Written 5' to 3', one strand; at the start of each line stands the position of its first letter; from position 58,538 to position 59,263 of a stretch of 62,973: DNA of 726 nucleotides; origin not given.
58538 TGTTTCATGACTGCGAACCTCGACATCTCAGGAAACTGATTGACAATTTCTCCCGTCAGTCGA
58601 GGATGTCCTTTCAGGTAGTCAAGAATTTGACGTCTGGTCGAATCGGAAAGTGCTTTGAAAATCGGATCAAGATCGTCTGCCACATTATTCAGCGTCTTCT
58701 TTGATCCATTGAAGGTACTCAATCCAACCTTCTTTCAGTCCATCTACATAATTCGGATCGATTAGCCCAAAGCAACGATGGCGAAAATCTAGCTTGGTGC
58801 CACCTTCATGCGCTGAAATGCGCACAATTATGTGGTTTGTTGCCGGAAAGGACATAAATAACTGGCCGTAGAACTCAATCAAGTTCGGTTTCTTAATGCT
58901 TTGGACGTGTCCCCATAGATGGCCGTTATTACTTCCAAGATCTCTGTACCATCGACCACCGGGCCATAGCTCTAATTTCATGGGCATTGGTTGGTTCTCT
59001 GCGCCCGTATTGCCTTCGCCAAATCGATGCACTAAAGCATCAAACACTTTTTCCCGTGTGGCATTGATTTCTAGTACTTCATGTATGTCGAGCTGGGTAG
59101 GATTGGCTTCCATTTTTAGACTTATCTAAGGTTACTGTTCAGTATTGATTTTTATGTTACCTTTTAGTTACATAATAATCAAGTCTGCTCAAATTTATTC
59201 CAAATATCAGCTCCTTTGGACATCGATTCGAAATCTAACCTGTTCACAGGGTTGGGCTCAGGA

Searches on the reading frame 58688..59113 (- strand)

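Call 69: search_protein_families(library=pfam, proteins=[window:58688-59113:-], max_evalue=0.0001)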
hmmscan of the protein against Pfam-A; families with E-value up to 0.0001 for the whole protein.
window:58688-59113:- (142 aa): 1 family
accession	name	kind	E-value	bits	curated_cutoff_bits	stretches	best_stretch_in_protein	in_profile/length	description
PF08327.17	AHSA1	-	3.3e-06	27.8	22.1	1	18-139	2-122/125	Activator of Hsp90 ATPase homolog 1-like protein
